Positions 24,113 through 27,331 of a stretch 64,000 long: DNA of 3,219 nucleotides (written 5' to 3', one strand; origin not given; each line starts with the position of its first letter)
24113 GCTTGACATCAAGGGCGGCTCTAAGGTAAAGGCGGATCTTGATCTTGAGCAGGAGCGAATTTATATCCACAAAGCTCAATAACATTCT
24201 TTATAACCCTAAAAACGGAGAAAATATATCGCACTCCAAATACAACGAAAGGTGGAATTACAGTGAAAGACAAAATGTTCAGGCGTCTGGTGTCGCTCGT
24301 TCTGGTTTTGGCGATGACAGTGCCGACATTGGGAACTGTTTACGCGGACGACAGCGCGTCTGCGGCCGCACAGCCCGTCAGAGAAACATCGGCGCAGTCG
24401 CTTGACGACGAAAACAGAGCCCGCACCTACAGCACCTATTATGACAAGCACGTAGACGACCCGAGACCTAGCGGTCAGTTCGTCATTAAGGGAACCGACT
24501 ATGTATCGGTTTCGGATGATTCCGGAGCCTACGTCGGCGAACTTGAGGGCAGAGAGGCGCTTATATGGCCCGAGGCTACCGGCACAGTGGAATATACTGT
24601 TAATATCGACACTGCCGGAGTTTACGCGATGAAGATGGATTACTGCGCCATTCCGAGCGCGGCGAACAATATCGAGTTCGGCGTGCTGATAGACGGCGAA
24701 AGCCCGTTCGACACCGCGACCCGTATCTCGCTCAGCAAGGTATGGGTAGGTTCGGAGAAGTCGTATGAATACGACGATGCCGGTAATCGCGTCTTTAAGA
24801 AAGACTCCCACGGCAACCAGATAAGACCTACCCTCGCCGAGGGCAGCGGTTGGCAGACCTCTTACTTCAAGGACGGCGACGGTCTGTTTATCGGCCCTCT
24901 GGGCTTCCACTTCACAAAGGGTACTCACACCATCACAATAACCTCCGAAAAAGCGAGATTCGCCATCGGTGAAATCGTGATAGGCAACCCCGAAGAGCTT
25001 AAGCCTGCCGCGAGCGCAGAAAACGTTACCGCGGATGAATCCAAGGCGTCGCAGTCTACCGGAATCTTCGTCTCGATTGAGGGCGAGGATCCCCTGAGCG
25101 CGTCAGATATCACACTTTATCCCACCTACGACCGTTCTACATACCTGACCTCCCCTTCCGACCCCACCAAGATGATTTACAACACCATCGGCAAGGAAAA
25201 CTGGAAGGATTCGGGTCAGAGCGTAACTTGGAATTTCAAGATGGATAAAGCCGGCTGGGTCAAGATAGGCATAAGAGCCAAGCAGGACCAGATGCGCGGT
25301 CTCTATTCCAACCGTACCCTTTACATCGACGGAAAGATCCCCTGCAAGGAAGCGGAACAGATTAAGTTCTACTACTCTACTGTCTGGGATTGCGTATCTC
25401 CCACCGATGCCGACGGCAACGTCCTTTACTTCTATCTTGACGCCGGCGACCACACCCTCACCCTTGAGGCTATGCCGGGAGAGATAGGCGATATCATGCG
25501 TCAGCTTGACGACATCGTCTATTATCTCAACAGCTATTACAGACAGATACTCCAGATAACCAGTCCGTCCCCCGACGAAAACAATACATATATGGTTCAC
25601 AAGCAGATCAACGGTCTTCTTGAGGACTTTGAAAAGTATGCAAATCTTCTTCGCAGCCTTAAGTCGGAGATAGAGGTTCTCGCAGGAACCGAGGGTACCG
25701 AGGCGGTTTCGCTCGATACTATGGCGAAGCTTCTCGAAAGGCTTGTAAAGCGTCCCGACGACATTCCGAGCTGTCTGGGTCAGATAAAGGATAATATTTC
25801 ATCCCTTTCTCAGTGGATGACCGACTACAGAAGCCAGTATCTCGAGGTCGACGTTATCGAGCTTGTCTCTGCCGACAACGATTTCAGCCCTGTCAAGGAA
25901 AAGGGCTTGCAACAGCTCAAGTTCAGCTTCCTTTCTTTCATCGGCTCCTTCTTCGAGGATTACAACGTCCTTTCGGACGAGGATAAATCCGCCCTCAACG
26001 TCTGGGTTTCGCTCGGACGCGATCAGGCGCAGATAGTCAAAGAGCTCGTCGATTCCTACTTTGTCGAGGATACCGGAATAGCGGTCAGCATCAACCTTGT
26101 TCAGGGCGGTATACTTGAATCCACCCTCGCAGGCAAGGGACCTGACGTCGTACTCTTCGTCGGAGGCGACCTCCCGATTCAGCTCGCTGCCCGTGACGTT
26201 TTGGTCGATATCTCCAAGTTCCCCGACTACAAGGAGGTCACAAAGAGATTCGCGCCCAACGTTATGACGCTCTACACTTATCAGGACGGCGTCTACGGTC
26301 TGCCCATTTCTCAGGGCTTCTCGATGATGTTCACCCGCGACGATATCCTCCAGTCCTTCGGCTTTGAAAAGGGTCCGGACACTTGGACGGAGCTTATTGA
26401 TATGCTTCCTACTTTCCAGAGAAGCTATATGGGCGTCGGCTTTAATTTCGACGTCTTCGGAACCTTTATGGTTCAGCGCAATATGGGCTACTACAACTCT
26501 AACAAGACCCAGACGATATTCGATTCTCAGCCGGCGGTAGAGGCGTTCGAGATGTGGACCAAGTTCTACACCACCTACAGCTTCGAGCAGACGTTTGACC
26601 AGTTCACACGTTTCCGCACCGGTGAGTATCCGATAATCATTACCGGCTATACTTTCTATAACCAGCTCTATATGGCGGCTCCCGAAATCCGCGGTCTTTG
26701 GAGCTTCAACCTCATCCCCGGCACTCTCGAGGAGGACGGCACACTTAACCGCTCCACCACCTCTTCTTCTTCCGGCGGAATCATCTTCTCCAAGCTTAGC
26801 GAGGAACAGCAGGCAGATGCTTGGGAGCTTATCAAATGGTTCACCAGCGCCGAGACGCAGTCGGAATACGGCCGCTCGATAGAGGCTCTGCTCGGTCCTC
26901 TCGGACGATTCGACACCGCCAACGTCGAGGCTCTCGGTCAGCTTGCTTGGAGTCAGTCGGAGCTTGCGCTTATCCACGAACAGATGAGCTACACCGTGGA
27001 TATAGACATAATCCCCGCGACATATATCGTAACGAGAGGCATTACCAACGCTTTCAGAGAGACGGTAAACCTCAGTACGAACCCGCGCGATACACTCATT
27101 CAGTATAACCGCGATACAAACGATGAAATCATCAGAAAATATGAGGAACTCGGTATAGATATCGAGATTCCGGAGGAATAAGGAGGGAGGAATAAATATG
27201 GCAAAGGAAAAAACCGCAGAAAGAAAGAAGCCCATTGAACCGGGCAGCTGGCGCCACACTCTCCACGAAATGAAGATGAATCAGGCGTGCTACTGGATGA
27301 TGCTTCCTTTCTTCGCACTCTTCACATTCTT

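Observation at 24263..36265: Core eight-gene module: giant SBP, permease pair, NHL/TPR anchor, Yip1, DUF5696-like protein, second permease pair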

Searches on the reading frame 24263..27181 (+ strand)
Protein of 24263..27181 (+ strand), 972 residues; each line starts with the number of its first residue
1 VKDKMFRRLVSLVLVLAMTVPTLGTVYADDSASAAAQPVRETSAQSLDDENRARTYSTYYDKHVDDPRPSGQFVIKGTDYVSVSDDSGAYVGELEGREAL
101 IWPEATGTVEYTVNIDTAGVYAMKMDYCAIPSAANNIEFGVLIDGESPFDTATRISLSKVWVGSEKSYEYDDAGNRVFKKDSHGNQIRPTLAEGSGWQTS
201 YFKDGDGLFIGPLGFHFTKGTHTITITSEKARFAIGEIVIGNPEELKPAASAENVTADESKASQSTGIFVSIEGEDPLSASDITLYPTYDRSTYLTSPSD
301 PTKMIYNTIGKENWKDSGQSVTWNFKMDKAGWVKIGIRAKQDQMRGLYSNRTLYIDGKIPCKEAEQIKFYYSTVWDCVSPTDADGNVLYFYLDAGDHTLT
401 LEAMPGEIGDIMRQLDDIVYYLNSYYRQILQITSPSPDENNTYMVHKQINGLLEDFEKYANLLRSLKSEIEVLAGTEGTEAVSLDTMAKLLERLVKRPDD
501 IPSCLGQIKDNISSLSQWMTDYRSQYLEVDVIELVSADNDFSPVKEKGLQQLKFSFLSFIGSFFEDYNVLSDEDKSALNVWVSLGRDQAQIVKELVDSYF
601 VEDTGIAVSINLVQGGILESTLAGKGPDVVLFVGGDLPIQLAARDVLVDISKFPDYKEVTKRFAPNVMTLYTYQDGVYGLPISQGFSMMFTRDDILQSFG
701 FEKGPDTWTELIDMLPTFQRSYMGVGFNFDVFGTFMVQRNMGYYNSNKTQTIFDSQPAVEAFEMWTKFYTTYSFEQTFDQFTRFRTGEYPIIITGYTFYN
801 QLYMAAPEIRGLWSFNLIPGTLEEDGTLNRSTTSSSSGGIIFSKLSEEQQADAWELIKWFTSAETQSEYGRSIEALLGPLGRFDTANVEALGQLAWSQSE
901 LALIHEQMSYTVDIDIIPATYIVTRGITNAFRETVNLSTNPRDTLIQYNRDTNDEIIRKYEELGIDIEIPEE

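Call 3: search_protein_families(library=pfam, proteins=[window:24263-27181:+], max_evalue=0.01)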
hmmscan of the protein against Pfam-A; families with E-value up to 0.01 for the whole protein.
window:24263-27181:+ (972 aa): 4 families
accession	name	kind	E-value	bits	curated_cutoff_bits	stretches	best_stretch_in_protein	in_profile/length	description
PF13416.11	SBP_bac_8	-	2e-22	80.8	27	1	618-869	29-252/279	Bacterial extracellular solute-binding protein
PF01547.30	SBP_bac_1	-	1.2e-14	55.4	26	1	591-866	9-306/307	Bacterial extracellular solute-binding protein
PF16990.11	CBM_35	-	0.00071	20.3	28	0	292-339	8-56/121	Carbohydrate binding module (family 35)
PF16871.11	DUF5077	-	0.0014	19.2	24.6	1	293-341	7-54/122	Domain of unknown function (DUF5077)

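Call 6: search_protein_families(library=ncbifam, proteins=[window:24263-27181:+], max_evalue=0.01)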
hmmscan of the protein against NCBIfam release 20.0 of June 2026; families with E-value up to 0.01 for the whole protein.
window:24263-27181:+ (972 aa): 0 families

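Call 51: find_homologous_proteins(query=window:24263-27181:+, max_evalue=0.00001)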
Query window:24263-27181:+ (972 aa): 1179 proteins with E <= 0.00001 among 8000 candidates; the best 120 are listed.
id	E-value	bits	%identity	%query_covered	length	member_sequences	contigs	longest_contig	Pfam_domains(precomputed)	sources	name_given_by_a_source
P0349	0.0e+0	2080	93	100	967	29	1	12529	PF13416.12,PF01547.31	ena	-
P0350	0.0e+0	1772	79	100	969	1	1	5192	PF13416.12,PF01547.31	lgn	-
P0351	0.0e+0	1747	78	100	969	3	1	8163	PF13416.12,PF01547.31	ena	-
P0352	0.0e+0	1740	79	99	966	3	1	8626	PF13416.12,PF01547.31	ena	-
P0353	0.0e+0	1725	76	100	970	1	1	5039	PF13416.12,PF01547.31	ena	-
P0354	0.0e+0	1710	76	100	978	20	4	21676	PF13416.12,PF01547.31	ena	-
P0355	0.0e+0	1704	75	100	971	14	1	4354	PF13416.12,PF01547.31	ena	-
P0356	0.0e+0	1692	76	99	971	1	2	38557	PF13416.12,PF16871.12,PF01547.31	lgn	-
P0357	0.0e+0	1690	75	100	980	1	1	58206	PF13416.12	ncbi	-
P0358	0.0e+0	1689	75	100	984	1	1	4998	PF13416.12,PF01547.31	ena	-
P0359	0.0e+0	1689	76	100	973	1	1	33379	PF13416.12,PF01547.31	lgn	-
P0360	0.0e+0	1687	75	100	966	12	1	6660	PF13416.12,PF01547.31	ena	-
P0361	0.0e+0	1683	75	100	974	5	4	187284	PF13416.12,PF01547.31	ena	-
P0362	0.0e+0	1679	74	100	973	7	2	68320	PF13416.12,PF01547.31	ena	-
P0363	0.0e+0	1677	75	100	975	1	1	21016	PF13416.12,PF01547.31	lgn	-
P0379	0.0e+0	1551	71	100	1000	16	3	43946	-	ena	-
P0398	0.0e+0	1447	65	100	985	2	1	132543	PF13416.12,PF01547.31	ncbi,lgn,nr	ncbi:MAG: extracellular solute-binding protein [Oscillospiraceae bacterium]|nr:extracellular solute-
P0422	1.1e-295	1002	49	99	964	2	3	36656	PF13416.12,PF16990.12,PF01547.31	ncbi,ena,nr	ncbi:MAG: extracellular solute-binding protein [Ruminococcus sp.]|nr:extracellular solute-binding pr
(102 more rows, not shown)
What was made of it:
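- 24263..27181 (+): Giant secreted solute-binding protein of 972 aa. Layout: signal peptide, beta-sandwich I (about aa 70-245), beta-sandwich II (about 265-405), four-helix bundle (407-523) and a MalE-like SBP domain (528-972). It has no lipobox cysteine. 1179 homologues, nearly all 965-1000 aa (call 51).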

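Call 55: find_encoding_contigs(protein=P0398, flank=10000, max_places=1)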
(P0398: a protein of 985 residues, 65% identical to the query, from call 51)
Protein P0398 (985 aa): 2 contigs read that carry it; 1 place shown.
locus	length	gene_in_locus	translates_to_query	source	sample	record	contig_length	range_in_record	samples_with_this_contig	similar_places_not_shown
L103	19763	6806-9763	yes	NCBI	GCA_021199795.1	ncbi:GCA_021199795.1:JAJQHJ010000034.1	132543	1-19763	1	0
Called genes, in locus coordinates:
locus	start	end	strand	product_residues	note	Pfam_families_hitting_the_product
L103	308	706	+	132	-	-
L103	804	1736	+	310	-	-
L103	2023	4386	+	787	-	PF18998:Flg_new_2 (weak)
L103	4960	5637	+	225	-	PF00005:ABC_tran, PF02463:SMC_N (faint), PF13304:AAA_21 (faint)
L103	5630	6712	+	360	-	PF00005:ABC_tran, PF02463:SMC_N (weak), PF13304:AAA_21 (faint)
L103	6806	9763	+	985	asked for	PF01547:SBP_bac_1, PF13416:SBP_bac_8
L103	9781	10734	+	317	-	PF00528:BPD_transp_1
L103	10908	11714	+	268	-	PF00528:BPD_transp_1 (faint)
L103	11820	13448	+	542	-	PF01436:NHL (faint)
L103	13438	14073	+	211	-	PF04893:Yip1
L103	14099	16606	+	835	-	PF18952:DUF5696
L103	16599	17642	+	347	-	PF00528:BPD_transp_1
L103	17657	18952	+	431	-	PF00528:BPD_transp_1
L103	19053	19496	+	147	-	PF03862:SpoVAC_SpoVAEB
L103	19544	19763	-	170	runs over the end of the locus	PF08719:NADAR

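Call 56: find_encoding_contigs(protein=P0422, flank=10000, max_places=1)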
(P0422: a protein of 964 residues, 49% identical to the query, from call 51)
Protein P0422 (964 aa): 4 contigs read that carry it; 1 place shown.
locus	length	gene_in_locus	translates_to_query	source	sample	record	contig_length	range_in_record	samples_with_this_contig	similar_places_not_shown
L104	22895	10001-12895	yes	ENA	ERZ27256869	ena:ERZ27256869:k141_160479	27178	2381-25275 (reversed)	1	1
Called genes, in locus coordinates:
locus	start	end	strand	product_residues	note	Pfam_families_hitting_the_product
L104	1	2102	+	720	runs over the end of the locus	PF02743:dCache_1, PF22673:MCP-like_PDC_1, PF07228:SpoIIE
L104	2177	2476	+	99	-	PF01740:STAS, PF13466:STAS_2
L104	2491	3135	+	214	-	-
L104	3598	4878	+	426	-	PF01053:Cys_Met_Meta_PP, PF00155:Aminotran_1_2, PF01041:DegT_DnrJ_EryC1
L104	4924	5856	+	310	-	PF00291:PALP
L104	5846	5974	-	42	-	-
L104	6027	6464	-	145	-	-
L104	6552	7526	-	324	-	PF03186:CobD_Cbib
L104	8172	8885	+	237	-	PF00005:ABC_tran, PF02463:SMC_N (faint), PF13175:AAA_15 (faint), PF13304:AAA_21 (faint)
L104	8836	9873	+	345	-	PF00005:ABC_tran, PF02463:SMC_N (weak), PF13304:AAA_21 (faint)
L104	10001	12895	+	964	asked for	PF16990:CBM_35 (faint), PF01547:SBP_bac_1, PF13416:SBP_bac_8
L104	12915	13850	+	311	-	-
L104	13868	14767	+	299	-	PF00528:BPD_transp_1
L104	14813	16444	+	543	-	PF01436:NHL (faint)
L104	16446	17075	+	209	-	PF04893:Yip1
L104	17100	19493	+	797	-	PF18952:DUF5696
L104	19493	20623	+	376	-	-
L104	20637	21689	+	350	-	PF00528:BPD_transp_1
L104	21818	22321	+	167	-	PF04138:GtrA_DPMS_TM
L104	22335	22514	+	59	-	PF20076:DUF6472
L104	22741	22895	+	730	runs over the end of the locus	PF00990:GGDEF, PF00563:EAL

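Call 65: predict_structure(alignment_id=A2)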
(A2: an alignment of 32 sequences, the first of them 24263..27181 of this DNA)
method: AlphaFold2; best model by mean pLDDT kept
length: 972 residues; sequences in the alignment: 32
mean_pLDDT: 82.3   pTM: 0.79
mean pLDDT of the five models: 82.3, 81.2, 81.0, 79.3, 79.1
residues with pLDDT >= 90: 380; 70-90: 437; 50-70: 95; < 50: 60
segments of 3 or more residues with pLDDT < 50: 1-43, 289-297, 306-310
pLDDT, mean of each block of 10 residues (from residue 1): 44 40 26 26 56 82 92 94 91 92 92 95 95 82 92 88 81 77 64 86 80 93 92 92 90 90 89 83 68 47 49 72 93 91 68 93 90 81 92 95 85 89 90 81 84 94 92 74 91 93 90 87 78 90 65 68 57 76 78 83 87 70 78 85 89 92 74 85 92 88 91 88 83 92 88 93 88 70 89 91 80 90 91 90 91 95 91 74 89 84 92 86 90 89 94 92 73 40
secondary structure, 60 per line:
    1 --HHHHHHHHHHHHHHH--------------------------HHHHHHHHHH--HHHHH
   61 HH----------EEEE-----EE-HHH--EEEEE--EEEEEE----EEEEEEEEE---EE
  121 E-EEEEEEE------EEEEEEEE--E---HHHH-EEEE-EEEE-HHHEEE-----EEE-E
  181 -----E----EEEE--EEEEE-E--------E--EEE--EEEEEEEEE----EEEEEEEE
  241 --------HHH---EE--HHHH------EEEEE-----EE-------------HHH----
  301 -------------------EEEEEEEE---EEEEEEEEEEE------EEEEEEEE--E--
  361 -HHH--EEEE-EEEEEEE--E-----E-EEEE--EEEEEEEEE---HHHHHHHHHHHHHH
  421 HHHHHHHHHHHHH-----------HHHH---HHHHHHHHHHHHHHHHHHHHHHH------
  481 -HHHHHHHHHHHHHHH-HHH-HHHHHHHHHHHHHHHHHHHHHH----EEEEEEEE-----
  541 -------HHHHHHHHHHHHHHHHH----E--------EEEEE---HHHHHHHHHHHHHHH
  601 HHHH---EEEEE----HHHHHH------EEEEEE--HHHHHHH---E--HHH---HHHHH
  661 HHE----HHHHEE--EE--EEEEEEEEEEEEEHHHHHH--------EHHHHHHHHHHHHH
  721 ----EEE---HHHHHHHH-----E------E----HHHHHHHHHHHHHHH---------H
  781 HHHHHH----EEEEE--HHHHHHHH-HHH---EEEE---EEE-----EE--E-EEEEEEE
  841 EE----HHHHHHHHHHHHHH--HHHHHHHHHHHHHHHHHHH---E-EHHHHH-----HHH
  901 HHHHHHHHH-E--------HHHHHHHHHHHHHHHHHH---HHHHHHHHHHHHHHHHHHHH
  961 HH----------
elements in order (helices of 4 or more, strands of 3 or more residues): H3-17 H44-53 H56-62 E73-76 E90-94 E97-102 E107-115 E119-121 E123-129 E136-143 H150-153 E155-158 E160-163 E168-170 E176-178 E191-194 E197-201 E215-217 E220-228 E233-240 H259-262 E269-273 E320-327 E331-341 E348-355 E367-370 E372-378 E389-392 E395-403 H407-433 H445-448 H452-474 H482-496 H502-523 E528-535 H548-564 E578-582 H586-604 E608-612 H617-622 E629-634 H637-643 H656-662 H668-671 E680-692 H693-698 H708-720 E725-727 H731-738 H756-770 H780-786 E791-795 H798-805 E813-816 E820-822 E834-842 H847-860 H863-881 H888-892 H898-909 H920-937 H941-962
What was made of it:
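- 24263..27181 (+): AlphaFold model with pLDDT 82 (call 65).
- Closest known: CUT1-family type I ABC sugar importers. Different: The SBP is about 970-1080 aa, secreted without a lipid anchor, and carries two beta-sandwich domains and a helical bundle (call 65).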

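Call 67: fold_search(model_id=the predicted structure, library=pdb)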
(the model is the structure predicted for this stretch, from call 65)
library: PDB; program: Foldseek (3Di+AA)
matches with E <= 10: 1716; with E <= 0.001: 1007
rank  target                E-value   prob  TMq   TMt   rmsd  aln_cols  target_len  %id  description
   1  5ysd_B                8.9e-19  1.00  0.33  0.75   4.2       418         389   20  Crystal structure of beta-1,2-glucooligosaccharide binding protein in complex with sophorotriose (released 2018-05-02)
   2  5ysf_A                9.8e-19  1.00  0.34  0.78   4.1       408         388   20  Crystal structure of beta-1,2-glucooligosaccharide binding protein in complex with sophoropentaose (released 2018-05-02)
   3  5yse_A                1.1e-18  1.00  0.33  0.77   4.2       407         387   20  Crystal structure of beta-1,2-glucooligosaccharide binding protein in complex with sophorotetraose (released 2018-05-02)
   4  5yse_B                2.4e-18  1.00  0.33  0.77   4.2       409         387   20  Crystal structure of beta-1,2-glucooligosaccharide binding protein in complex with sophorotetraose (released 2018-05-02)
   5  5ci5_B                2.8e-18  1.00  0.31  0.69   5.1       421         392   18  Crystal Structure of an ABC transporter Solute Binding Protein from Thermotoga Lettingae TMO (Tlet_1705, TARGET EFI-51 (released 2015-07-22)
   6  5ysd_A                7.0e-18  1.00  0.33  0.75   4.3       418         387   20  Crystal structure of beta-1,2-glucooligosaccharide binding protein in complex with sophorotriose (released 2018-05-02)
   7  5ci5_A                9.5e-18  1.00  0.31  0.69   5.2       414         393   18  Crystal Structure of an ABC transporter Solute Binding Protein from Thermotoga Lettingae TMO (Tlet_1705, TARGET EFI-51 (released 2015-07-22)
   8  5ysb_A                1.5e-17  1.00  0.34  0.83   3.1       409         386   20  Crystal structure of beta-1,2-glucooligosaccharide binding protein in ligand-free form (released 2018-05-02)
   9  5ysb_B                1.6e-17  1.00  0.34  0.81   3.2       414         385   20  Crystal structure of beta-1,2-glucooligosaccharide binding protein in ligand-free form (released 2018-05-02)
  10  3uor_A                1.0e-16  1.00  0.34  0.78   4.0       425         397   17  The structure of the sugar-binding protein MalE from the phytopathogen Xanthomonas citri (released 2011-12-14)
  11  3uor_B                1.4e-16  1.00  0.35  0.82   3.5       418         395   16  The structure of the sugar-binding protein MalE from the phytopathogen Xanthomonas citri (released 2011-12-14)
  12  3sev_A                3.3e-16  1.00  0.30  0.69   5.4       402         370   16  Zn-mediated Trimer of Maltose-binding Protein E310H/K314H by Synthetic Symmetrization (released 2011-09-21)
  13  6dtr                  3.5e-16  1.00  0.34  0.81   3.3       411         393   16  Apo T. maritima MalE3 (released 2018-09-19)
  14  6ffl_A                3.7e-16  1.00  0.31  0.69   5.4       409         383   15  Maltose/maltodextrin-binding domain MalE from Bdellovibrio bacteriovorus bound to maltotriose (released 2018-01-24)
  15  5e7u_A                4.9e-16  1.00  0.31  0.69   5.4       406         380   16  MBP-MamC loop structure, a magnetite biomineralizing protein from Magnetospirillium magneticum AMB-1 (released 2016-03-23)
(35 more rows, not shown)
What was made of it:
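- On CUT1-type (type I) ABC carbohydrate importer: Model aa 528-972 matches oligosaccharide SBPs, e.g. 5ysb with TM 0.83 (calls 65, 67).
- Closest known: CUT1-family type I ABC sugar importers. Same: MalE-like oligosaccharide-binding domain (call 67).
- The SBP domain is an oligosaccharide-binding fold (call 67).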

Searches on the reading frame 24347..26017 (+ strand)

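Call 46: search_protein_families(library=pfam, proteins=[window:24347-26017:+], max_evalue=10)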
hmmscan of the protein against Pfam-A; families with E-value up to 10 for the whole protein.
seq(557 aa): 3 families
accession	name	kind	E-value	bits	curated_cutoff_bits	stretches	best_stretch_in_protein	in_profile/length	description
PF16990.11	CBM_35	-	0.00017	22.3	28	2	264-311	8-56/121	Carbohydrate binding module (family 35)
PF16871.11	DUF5077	-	0.00075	20.1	24.6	1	265-313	7-54/122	Domain of unknown function (DUF5077)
PF25275.1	Golvesin_C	-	0.079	13.5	31.6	1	77-117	39-79/132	Golvesin C-terminal domain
